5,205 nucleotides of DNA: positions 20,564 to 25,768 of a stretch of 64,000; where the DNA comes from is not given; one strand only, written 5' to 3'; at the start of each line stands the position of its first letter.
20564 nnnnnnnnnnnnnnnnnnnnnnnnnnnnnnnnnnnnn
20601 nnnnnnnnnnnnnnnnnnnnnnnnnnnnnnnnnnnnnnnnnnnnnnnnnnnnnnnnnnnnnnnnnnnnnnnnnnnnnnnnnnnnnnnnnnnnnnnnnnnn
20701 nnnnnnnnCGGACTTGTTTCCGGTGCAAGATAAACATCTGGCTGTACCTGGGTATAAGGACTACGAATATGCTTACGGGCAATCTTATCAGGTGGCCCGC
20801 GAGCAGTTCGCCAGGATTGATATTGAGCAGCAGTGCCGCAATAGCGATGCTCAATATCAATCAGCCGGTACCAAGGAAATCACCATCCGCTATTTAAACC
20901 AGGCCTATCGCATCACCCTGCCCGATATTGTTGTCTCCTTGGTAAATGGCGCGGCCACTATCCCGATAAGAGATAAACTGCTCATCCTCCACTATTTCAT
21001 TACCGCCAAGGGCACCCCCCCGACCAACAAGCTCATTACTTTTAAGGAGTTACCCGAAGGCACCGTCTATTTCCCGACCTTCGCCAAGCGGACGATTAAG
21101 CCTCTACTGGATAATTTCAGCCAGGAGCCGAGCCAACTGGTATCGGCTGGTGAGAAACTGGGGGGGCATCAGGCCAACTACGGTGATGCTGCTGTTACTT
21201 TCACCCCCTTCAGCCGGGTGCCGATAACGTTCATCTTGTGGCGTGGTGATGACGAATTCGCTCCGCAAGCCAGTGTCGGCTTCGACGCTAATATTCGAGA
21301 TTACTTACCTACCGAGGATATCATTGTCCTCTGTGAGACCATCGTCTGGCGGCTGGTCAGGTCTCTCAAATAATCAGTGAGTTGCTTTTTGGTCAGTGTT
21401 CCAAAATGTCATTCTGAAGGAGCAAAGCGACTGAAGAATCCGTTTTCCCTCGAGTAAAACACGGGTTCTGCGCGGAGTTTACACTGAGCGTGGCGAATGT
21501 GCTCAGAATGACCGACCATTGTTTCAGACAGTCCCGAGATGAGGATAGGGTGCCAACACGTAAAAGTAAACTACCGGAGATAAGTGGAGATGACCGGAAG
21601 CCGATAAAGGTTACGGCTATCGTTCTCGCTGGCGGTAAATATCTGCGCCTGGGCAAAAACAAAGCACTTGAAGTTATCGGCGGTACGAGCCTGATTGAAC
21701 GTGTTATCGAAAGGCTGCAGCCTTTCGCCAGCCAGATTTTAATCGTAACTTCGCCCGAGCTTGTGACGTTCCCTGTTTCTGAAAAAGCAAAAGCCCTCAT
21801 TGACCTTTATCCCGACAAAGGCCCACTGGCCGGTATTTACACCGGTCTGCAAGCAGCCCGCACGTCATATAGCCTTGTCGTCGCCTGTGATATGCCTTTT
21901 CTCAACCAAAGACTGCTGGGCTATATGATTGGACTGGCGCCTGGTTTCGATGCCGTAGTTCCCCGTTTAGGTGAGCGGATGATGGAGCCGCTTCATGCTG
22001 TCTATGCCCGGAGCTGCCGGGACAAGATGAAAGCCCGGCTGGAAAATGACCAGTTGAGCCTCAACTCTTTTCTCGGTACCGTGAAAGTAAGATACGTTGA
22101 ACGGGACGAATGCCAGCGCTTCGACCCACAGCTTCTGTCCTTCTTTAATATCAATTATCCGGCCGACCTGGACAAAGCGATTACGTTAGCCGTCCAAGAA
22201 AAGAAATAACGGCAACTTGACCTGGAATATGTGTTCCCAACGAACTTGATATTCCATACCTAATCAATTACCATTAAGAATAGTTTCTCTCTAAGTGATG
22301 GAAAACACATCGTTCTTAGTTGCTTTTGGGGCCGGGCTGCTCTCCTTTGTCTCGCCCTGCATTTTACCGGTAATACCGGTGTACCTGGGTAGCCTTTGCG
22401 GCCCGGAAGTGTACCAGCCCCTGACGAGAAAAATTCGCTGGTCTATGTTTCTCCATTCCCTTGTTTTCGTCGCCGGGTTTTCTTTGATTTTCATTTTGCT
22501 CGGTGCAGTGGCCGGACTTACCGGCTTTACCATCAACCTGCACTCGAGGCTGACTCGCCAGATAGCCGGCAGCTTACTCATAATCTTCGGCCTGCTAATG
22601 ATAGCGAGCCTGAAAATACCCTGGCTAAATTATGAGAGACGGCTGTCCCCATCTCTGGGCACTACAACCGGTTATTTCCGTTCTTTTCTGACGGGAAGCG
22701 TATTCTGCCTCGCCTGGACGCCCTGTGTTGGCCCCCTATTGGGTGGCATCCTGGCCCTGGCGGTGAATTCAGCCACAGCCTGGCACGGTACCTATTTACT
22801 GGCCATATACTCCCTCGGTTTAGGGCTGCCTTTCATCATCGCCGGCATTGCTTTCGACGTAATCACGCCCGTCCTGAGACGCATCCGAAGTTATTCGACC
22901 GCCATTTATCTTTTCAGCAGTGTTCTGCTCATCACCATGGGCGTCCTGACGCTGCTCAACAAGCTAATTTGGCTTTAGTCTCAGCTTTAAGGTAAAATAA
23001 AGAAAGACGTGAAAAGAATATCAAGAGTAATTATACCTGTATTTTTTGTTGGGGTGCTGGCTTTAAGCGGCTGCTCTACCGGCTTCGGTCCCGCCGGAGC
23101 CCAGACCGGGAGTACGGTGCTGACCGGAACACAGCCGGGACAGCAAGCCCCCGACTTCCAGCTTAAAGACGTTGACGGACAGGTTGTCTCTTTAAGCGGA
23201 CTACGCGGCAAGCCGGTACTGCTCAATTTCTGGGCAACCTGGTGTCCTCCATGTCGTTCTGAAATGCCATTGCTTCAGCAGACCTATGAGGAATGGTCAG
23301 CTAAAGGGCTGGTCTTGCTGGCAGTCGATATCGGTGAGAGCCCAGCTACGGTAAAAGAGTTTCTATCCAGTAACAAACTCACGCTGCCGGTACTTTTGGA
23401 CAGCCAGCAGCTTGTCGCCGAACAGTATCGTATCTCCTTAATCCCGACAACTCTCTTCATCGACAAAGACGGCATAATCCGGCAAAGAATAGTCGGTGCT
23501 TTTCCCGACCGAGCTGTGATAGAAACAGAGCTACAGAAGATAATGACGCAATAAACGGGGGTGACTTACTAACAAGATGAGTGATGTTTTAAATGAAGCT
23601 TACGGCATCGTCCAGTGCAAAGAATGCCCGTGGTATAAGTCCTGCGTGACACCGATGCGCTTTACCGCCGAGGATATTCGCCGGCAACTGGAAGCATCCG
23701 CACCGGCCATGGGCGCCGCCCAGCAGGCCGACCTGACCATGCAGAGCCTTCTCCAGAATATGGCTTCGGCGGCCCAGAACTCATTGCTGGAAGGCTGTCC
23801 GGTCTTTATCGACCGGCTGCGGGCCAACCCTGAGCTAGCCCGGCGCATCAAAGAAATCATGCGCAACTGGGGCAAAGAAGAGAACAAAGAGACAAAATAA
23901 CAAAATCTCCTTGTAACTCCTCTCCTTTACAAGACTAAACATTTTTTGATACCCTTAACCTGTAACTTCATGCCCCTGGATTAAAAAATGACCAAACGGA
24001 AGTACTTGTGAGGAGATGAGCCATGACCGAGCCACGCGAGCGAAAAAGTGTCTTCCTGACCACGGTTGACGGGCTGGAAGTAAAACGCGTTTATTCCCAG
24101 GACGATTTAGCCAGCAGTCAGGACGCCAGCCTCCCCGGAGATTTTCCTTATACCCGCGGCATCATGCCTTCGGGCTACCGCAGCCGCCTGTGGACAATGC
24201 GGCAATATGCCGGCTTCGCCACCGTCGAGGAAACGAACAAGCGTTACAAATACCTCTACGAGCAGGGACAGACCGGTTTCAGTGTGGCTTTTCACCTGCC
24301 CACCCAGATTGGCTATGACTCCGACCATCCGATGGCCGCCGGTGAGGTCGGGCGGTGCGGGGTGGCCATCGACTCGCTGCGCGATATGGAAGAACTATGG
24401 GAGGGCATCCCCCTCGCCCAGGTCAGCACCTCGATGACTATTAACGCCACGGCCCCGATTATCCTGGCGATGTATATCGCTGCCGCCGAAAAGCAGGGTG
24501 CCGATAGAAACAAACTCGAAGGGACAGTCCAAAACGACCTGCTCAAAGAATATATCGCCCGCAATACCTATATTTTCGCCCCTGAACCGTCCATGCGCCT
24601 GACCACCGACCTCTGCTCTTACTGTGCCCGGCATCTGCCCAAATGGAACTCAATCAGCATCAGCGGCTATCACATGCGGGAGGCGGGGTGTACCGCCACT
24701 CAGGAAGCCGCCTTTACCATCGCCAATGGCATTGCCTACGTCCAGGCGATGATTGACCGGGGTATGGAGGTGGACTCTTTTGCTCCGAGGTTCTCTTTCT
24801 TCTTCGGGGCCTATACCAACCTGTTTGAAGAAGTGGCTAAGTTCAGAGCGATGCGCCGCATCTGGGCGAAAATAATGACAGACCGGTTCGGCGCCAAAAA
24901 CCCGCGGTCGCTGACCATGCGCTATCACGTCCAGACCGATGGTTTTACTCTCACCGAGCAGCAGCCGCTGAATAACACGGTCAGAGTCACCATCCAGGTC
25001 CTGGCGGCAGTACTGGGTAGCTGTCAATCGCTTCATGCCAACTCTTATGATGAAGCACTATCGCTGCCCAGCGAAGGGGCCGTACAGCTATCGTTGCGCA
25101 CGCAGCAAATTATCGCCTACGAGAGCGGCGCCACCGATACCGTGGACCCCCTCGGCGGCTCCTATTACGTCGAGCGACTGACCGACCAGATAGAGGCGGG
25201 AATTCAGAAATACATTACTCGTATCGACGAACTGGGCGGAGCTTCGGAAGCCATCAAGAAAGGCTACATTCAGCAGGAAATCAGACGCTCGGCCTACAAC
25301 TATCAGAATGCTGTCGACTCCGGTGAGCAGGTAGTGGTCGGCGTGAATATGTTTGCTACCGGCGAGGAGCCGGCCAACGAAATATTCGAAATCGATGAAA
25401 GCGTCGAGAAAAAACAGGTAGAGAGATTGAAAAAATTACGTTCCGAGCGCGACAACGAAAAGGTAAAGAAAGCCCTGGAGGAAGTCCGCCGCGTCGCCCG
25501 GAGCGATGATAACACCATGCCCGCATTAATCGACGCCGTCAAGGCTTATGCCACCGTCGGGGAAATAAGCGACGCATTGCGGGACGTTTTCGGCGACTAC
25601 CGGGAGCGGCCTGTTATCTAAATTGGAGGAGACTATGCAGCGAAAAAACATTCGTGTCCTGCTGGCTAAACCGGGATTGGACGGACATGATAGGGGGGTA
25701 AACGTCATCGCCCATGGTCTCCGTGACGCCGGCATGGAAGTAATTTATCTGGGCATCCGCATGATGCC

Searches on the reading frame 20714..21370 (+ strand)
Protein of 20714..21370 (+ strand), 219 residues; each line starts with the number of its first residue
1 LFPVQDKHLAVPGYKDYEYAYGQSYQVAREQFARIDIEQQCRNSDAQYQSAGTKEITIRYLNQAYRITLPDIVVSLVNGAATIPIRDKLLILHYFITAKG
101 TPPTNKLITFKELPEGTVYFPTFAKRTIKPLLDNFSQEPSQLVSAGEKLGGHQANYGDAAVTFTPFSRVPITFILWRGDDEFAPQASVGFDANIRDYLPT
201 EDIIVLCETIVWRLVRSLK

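Call 11: search_protein_families(library=pfam, proteins=[window:20714-21370:+], max_evalue=0.00001)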
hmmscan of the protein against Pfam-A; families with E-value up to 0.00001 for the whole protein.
window:20714-21370:+ (219 aa): 1 family
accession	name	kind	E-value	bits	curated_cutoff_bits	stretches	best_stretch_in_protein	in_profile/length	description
PF12654.12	DUF3786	-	9.6e-54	182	27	1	36-211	1-174/176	Domain of unknown function (DUF3786)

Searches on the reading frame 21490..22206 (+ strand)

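Call 11: search_protein_families(library=pfam, proteins=[window:21490-22206:+], max_evalue=0.00001)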
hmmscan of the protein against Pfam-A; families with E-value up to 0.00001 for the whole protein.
window:21490-22206:+ (239 aa): 1 family
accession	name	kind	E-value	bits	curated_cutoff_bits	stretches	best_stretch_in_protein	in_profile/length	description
PF12804.13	NTP_transf_3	-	6.5e-34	117.9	27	1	43-187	1-148/160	MobA-like NTP transferase domain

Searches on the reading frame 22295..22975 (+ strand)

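Call 11: search_protein_families(library=pfam, proteins=[window:22295-22975:+], max_evalue=0.00001)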
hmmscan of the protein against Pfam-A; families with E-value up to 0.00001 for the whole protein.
window:22295-22975:+ (227 aa): 2 families
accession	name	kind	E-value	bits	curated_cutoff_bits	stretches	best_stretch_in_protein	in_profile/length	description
PF02683.22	DsbD_TM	-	2.9e-17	63.1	27.1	1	8-217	6-212/219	Cytochrome C biogenesis protein transmembrane domain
PF13386.12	DsbD_2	-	5.8e-09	36.6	24.9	1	10-217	2-198/199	Cytochrome C biogenesis protein transmembrane region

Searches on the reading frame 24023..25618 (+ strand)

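Call 11: search_protein_families(library=pfam, proteins=[window:24023-25618:+], max_evalue=0.00001)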
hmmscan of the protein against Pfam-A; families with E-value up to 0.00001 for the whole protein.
window:24023-25618:+ (532 aa): 1 family
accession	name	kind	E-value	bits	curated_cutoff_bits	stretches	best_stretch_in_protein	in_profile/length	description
PF01642.28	MM_CoA_mutase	-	2.6e-224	745.9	22.1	1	14-524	2-512/512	Methylmalonyl-CoA mutase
